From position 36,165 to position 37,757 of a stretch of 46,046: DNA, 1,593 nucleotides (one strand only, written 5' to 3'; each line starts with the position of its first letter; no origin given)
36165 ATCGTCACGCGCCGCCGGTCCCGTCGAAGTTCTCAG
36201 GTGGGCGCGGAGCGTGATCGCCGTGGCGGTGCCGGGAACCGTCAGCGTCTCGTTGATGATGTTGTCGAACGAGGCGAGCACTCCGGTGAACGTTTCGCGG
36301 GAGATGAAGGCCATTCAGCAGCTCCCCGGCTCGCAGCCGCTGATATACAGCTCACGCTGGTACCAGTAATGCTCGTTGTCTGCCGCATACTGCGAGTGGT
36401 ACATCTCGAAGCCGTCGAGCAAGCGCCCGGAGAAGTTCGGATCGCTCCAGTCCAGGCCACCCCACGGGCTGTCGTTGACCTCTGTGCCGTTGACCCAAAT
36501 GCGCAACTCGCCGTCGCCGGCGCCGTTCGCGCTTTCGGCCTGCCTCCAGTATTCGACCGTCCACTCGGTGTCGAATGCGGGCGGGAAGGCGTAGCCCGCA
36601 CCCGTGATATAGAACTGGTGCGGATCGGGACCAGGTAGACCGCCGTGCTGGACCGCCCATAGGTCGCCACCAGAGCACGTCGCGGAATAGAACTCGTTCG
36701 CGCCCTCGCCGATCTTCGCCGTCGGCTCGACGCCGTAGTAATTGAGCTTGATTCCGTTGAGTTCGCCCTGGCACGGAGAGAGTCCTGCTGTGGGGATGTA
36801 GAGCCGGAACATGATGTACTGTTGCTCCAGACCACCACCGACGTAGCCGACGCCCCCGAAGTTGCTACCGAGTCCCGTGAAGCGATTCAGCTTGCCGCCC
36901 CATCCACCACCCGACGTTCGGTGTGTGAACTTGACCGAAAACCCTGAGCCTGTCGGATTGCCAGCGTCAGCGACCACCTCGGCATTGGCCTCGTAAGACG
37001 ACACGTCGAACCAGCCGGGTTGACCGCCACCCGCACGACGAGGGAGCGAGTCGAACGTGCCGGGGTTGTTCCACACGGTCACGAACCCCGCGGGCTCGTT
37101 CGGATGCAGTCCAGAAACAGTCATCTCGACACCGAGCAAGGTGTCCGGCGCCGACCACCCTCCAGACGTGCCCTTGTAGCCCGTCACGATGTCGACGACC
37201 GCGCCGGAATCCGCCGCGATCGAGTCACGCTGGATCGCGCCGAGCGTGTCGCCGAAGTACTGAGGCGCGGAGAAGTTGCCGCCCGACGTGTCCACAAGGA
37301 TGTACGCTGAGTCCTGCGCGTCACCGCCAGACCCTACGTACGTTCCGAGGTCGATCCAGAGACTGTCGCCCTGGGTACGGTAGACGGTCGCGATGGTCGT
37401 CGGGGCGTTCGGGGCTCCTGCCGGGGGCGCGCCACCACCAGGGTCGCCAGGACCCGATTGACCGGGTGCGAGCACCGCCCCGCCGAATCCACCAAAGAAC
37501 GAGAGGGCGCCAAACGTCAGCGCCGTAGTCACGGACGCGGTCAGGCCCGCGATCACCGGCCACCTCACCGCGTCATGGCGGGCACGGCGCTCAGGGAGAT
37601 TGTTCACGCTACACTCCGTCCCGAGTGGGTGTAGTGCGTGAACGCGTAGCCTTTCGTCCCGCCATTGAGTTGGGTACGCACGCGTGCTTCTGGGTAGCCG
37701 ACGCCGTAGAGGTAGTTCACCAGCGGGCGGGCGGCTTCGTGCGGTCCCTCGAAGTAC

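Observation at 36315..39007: Two adjacent, unrelated polysaccharide-lyase-type tail genes share an N-terminal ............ module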

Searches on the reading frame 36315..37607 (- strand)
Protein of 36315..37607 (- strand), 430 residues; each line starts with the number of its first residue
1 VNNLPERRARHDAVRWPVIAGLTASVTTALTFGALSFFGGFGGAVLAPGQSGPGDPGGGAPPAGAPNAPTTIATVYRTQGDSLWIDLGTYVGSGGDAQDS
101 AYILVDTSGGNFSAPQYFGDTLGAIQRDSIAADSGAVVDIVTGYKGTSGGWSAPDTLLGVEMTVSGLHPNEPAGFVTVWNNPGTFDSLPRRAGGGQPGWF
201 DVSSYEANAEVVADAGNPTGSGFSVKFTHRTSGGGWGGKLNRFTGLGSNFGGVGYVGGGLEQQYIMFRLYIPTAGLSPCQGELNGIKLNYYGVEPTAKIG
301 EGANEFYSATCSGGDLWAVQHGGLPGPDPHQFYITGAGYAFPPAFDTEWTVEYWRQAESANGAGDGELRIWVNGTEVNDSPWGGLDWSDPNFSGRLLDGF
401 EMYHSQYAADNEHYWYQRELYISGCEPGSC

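Call 4: search_protein_families(library=pfam, proteins=[window:36315-37607:-], max_evalue=0.01)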
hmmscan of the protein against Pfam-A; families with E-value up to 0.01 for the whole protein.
window:36315-37607:- (430 aa): 0 families

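Call 5: search_protein_families(library=phrogs, proteins=[window:36315-37607:-], max_evalue=0.01)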
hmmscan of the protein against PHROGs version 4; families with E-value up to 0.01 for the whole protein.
window:36315-37607:- (430 aa): 0 families

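Call 8: search_dna_similar(query=window:36315-37607:-, collection=phages, mode=protein, max_rows=25, max_evalue=0.001)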
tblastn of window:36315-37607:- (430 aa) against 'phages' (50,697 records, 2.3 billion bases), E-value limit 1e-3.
No match.

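Call 17: find_homologous_proteins(query=window:36315-37607:-, max_evalue=0.001)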
Query window:36315-37607:- (430 aa): 8 proteins with E <= 0.001 among 8000 candidates.
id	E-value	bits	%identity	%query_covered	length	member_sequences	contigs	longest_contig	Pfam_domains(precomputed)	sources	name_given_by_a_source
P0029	8.2e-295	996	100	100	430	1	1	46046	-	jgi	jgi:hypothetical protein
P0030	5.1e-190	650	71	100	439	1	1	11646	-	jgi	jgi:hypothetical protein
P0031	1.1e-126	442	55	99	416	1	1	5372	-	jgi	jgi:hypothetical protein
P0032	5.3e-93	330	49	95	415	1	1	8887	-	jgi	jgi:hypothetical protein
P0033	4.3e-71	258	44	88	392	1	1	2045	-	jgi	jgi:hypothetical protein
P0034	2.2e-68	249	39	100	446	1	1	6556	-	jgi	jgi:hypothetical protein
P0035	1.8e-38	151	56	35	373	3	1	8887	-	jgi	jgi:hypothetical protein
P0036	1.5e-31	128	52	34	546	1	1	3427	-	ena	-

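Call 21: find_encoding_contigs(protein=P0032, flank=10000, max_places=2)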
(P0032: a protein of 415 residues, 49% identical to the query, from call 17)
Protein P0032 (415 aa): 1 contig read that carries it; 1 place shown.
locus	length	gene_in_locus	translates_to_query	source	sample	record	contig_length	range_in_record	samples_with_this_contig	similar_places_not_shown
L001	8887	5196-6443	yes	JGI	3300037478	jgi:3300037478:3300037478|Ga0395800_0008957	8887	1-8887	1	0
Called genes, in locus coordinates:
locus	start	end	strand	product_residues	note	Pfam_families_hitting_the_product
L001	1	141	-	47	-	?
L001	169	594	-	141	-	-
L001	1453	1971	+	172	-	-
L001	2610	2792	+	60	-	-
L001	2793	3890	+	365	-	PF05426:Alginate_lyase (faint)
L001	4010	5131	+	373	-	-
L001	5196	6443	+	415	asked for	-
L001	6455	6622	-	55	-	-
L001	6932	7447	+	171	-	-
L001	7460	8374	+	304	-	-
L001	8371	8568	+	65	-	-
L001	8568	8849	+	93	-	-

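Call 23: find_encoding_contigs(protein=P0030, flank=10000, max_places=2)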
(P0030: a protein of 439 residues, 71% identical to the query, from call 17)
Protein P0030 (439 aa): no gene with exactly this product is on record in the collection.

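Call 24: find_encoding_contigs(protein=P0034, flank=10000, max_places=2)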
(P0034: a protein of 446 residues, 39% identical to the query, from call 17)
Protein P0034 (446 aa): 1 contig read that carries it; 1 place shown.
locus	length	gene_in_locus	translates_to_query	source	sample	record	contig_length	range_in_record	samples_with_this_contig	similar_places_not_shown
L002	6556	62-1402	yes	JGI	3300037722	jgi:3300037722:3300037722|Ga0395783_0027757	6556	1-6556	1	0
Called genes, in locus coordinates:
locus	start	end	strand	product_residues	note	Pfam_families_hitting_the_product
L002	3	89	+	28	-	?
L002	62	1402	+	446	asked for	-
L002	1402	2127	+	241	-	-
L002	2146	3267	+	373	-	-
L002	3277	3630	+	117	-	-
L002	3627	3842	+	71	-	-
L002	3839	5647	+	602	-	-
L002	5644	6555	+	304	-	?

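Call 25: find_encoding_contigs(protein=P0031, flank=10000, max_places=2)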
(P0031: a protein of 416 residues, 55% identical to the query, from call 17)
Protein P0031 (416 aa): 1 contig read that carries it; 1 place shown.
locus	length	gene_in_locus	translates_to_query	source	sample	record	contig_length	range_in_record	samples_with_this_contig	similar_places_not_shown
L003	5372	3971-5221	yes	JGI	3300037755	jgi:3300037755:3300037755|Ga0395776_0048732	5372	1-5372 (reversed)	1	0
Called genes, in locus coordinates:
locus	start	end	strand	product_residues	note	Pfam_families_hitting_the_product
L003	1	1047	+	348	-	?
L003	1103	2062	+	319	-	-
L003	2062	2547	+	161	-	-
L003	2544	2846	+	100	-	PF19067:DUF5763 (weak)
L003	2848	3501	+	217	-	-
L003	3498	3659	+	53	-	-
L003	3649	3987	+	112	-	-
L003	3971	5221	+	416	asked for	-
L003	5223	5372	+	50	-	?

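Call 36: search_solved_structures(query=A2, max_evalue=10)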
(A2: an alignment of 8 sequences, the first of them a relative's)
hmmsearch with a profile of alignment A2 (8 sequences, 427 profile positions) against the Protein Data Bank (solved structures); distinct sequences matched with E-value up to 10: 0.

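Call 42: find_related_loci(query=A3, collection=viral_contigs, flank=10000)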
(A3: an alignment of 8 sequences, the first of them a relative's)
Query A3 (430 aa) in viral_contigs; peptide patterns used: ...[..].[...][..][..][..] (x = any residue, [..] = any of these).
18 stretches matched a pattern; 2 encode a relative of the query (tblastn E <= 1e-3); 2 distinct loci.
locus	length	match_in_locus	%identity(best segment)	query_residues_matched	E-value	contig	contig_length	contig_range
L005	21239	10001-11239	42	1-424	3e-74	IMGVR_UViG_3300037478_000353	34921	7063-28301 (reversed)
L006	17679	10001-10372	42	37-161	5e-15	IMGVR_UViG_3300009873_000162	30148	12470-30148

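Call 49: predict_structure(alignment_id=A3)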
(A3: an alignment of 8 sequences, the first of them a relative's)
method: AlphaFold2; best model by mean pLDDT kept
length: 430 residues; sequences in the alignment: 8
mean_pLDDT: 44.8   pTM: 0.51
mean pLDDT of the five models: 44.8, 44.4, 44.3, 43.9, 42.8
residues with pLDDT >= 90: 0; 70-90: 55; 50-70: 81; < 50: 294
segments of 3 or more residues with pLDDT < 50: 1-142, 145-166, 182-208, 216-221, 230-239, 249-251, 273-344, 391-393, 406-412
pLDDT, mean of each block of 10 residues (from residue 1): 24 24 24 23 24 26 30 33 39 39 45 39 38 38 47 35 47 77 41 34 41 50 56 45 54 59 77 41 36 34 40 36 29 32 52 76 71 62 57 59 50 63 78
secondary structure, 60 per line:
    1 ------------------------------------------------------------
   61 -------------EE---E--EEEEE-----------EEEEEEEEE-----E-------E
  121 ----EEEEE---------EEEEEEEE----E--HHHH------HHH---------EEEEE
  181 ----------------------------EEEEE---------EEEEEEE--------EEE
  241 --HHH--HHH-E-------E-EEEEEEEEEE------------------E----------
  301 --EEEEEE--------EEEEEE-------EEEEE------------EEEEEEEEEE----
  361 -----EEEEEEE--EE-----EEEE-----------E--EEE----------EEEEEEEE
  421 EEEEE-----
elements in order: E82-86 E98-106 E125-129 E139-146 H154-157 E176-180 E209-213 E223-229 E238-240 E262-271 E303-308 E317-322 E330-334 E347-356 E366-372 E382-385 E400-402 E413-425
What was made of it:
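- On Beta-jelly-roll lyases (PL14/PL36 type), for the C-terminal domain of the 430-aa protein: The model is all-beta but has pLDDT 45 (call 49).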

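Call 64: search_protein_families(library=phrogs, proteins=[P0030, P0031, P0032, P0033, P0034, P0035, P0036, L005:93-2993:+, L005:2990-5257:+], max_evalue=0.05)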
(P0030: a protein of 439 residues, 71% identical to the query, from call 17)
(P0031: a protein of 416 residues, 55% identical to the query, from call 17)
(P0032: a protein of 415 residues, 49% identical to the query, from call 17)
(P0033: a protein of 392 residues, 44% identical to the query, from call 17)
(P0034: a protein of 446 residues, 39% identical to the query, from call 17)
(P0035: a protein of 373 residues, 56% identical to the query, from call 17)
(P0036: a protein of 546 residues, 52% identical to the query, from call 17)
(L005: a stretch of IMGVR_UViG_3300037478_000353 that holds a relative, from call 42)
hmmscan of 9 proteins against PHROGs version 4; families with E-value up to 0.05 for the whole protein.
P0030 (439 aa): 0 families

P0031 (416 aa): 0 families

P0032 (415 aa): 0 families

P0033 (392 aa): 0 families

P0034 (446 aa): 0 families

P0035 (373 aa): 0 families

P0036 (546 aa): 0 families

L005:93-2993:+ (966 aa): 1 family
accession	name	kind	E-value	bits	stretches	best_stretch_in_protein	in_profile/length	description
phrog_34853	-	unknown function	0.00022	20.9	1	149-360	59-260/555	-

L005:2990-5257:+ (755 aa): 0 families

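Call 65: search_protein_families(library=pfam, proteins=[P0030, P0031, P0032, P0033, P0034, P0035, P0036, L005:93-2993:+, L005:2990-5257:+], max_evalue=0.05)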
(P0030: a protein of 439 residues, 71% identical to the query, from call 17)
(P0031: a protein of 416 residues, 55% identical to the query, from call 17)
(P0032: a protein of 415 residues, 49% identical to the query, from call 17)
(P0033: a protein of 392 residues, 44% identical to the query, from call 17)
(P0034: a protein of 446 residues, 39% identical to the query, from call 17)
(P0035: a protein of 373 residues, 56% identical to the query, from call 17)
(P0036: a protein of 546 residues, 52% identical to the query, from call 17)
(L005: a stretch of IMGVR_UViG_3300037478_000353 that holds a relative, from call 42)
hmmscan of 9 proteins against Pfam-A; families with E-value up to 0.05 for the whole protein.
P0030 (439 aa): 0 families

P0031 (416 aa): 0 families

P0032 (415 aa): 0 families

P0033 (392 aa): 1 family
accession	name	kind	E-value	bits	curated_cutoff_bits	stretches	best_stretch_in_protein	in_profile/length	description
PF21294.4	Polysacc_lyase_14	-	0.0055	16.9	27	1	311-384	140-212/215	Polysaccharide lyase 14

P0034 (446 aa): 0 families

P0035 (373 aa): 1 family
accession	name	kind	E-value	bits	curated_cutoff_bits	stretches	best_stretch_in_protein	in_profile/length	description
PF14099.13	Polysacc_lyase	-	0.021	15.1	29.9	1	211-329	63-177/210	Polysaccharide lyase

P0036 (546 aa): 0 families

L005:93-2993:+ (966 aa): 0 families

L005:2990-5257:+ (755 aa): 0 families
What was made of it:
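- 36318..37112 (-): C-terminal beta-jelly-roll domain, lyase-like and variable among relatives. There are weak Pfam hits to PL14/Polysacc_lyase in homologues (call 65).
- On Beta-jelly-roll lyases (PL14/PL36 type), for the C-terminal domain of the 430-aa protein: Pfam PL14 reaches 16.9 bits against a cutoff of 27, and PF14099 reaches 15.1 bits against 29.9, in homologues only (call 65).
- No adaptor or T4gp10-like branching partner was detected, and there are no tail-protein hits for either protein (calls 4, 5, 64, 65).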

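Call 69: fold_search(model_id=the predicted structure, library=pdb)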
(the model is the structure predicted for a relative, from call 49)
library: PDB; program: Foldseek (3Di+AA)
matches with E <= 10: 1412; with E <= 0.001: 39
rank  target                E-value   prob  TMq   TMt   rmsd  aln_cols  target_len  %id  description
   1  3a0n                  3.5e-08  1.00  0.33  0.55   7.5       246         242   13  Crystal structure of D-glucuronic acid-bound alginate lyase vAL-1 from Chlorella virus (released 2009-10-20)
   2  6kzk_A                4.4e-08  1.00  0.31  0.52   5.5       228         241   12  Structure of alginate lyase Aly36B mutant K143A/M171A in complex with alginate trisaccharide (released 2020-09-23)
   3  3gne_A                9.5e-08  1.00  0.32  0.53   7.8       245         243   13  Crystal structure of alginate lyase vAL-1 from Chlorella virus (released 2009-10-20)
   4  6kcw                  1.1e-07  1.00  0.32  0.52   6.8       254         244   12  Structure of alginate lyase Aly36B (released 2020-06-24)
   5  3w9a_A                1.3e-05  1.00  0.23  0.35   7.9       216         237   11  Crystal structure of the catalytic domain of the glycoside hydrolase family 131 protein from Coprinopsis cinerea (released 2013-05-22)
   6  3w9a_C                2.0e-05  1.00  0.23  0.36   8.7       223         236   12  Crystal structure of the catalytic domain of the glycoside hydrolase family 131 protein from Coprinopsis cinerea (released 2013-05-22)
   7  6d2c_A                3.9e-05  1.00  0.31  0.45  11.5       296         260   12  Structure of Ulvan lyase from Nonlaben Ulvanivorans- NLR48 (released 2018-06-06)
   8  8byp_X                6.5e-05  1.00  0.30  0.12   7.8       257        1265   13  Botulinum neurotoxin serotype X in complex with NTNH/X (released 2023-02-08)
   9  3dgt                  6.5e-05  1.00  0.32  0.44   9.6       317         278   13  The 1.5 A crystal structure of endo-1,3-beta-glucanase from Streptomyces sioyaensis (released 2008-09-02)
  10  3w9a_B                8.0e-05  1.00  0.22  0.34   8.0       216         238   12  Crystal structure of the catalytic domain of the glycoside hydrolase family 131 protein from Coprinopsis cinerea (released 2013-05-22)
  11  4le4_A                8.5e-05  1.00  0.23  0.34   8.7       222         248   13  Crystal structure of PaGluc131A with cellotriose (released 2013-09-11)
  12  4le3_B                1.1e-04  1.00  0.23  0.34   8.2       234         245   14  Crystal structure of a GH131 beta-glucanase catalytic domain from Podospora anserina (released 2013-09-11)
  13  4le3_D                1.1e-04  1.00  0.22  0.33   7.9       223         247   12  Crystal structure of a GH131 beta-glucanase catalytic domain from Podospora anserina (released 2013-09-11)
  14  4le3_C                1.1e-04  1.00  0.24  0.35   7.6       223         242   12  Crystal structure of a GH131 beta-glucanase catalytic domain from Podospora anserina (released 2013-09-11)
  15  4le3_A                1.2e-04  1.00  0.23  0.33   8.8       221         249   12  Crystal structure of a GH131 beta-glucanase catalytic domain from Podospora anserina (released 2013-09-11)
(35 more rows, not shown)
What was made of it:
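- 36318..37112 (-): Foldseek top hits are PL14 vAL-1 (E=3.5e-8), PL36, GH131 and ulvan lyase, on a low-confidence model (calls 49, 69).
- On Beta-jelly-roll lyases (PL14/PL36 type), for the C-terminal domain of the 430-aa protein: Foldseek gives 3a0n (PL14) at E=3.5e-8 and 6kzk (PL36) (call 69).
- Closest known: Beta-jelly-roll polysaccharide lyases. Same: Homologues give weak PL14/Polysacc_lyase Pfam hits (calls 65, 69).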

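Call 75: find_encoding_contigs(protein=P0036, flank=10000, max_places=2)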
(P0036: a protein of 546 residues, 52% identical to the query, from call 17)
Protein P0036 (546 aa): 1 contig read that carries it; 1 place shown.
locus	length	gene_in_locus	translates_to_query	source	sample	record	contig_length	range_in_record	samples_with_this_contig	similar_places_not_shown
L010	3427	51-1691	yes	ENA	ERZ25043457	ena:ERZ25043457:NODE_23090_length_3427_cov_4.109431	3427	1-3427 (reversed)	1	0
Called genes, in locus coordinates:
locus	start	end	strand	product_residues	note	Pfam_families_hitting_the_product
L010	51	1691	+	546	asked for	-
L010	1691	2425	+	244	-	-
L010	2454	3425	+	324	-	?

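Call 83: find_related_loci(query=A5, collection=genome_contigs, flank=10000)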
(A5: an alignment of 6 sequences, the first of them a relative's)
Query A5 (430 aa) in genome_contigs; peptide patterns used: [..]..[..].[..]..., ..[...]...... (x = any residue, [..] = any of these).
241 stretches matched a pattern, but none encodes a relative of the query by tblastn (E <= 1e-3).
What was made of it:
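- Tried and rejected: No prophage copies were found in 185,579 genomes (call 83).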

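Call 97: search_protein_families(library=pfam, proteins=[L005:7868-8539:+, L005:8577-9638:+, L005:6666-7253:+, L005:11964-12941:+], max_evalue=0.01)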
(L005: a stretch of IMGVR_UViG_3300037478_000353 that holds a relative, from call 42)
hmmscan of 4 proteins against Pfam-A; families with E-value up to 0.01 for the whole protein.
L005:7868-8539:+ (223 aa): 0 families

L005:8577-9638:+ (353 aa): 1 family
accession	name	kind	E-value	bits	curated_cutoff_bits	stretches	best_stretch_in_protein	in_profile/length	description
PF05887.16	Trypan_PARP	-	5.9e-06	26.7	100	1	68-107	52-90/134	Procyclic acidic repetitive protein (PARP)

L005:6666-7253:+ (195 aa): 0 families

L005:11964-12941:+ (325 aa): 0 families

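Call 98: search_protein_families(library=phrogs, proteins=[L005:7868-8539:+, L005:6666-7253:+, L006:13021-14883:+, L006:8715-9338:+], max_evalue=0.01)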
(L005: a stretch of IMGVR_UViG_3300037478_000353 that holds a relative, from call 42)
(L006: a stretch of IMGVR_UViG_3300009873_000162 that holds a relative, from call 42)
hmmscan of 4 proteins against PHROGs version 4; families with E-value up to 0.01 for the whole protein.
L005:7868-8539:+ (223 aa): 1 family
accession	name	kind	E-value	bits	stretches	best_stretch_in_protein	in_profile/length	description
phrog_465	-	lysis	1e-24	88.4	1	38-193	39-168/292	endolysin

L005:6666-7253:+ (195 aa): 0 families

L006:13021-14883:+ (620 aa): 2 families
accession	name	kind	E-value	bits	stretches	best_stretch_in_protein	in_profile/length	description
phrog_3287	-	head and packaging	1.9e-55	189.7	2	26-399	3-366/524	virion structural protein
phrog_30593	-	unknown function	0.00099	19.4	1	402-469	252-318/322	-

L006:8715-9338:+ (207 aa): 1 family
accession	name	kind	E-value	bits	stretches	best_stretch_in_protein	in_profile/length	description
phrog_2941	-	head and packaging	1.7e-36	126.8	1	1-202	1-203/208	virion structural protein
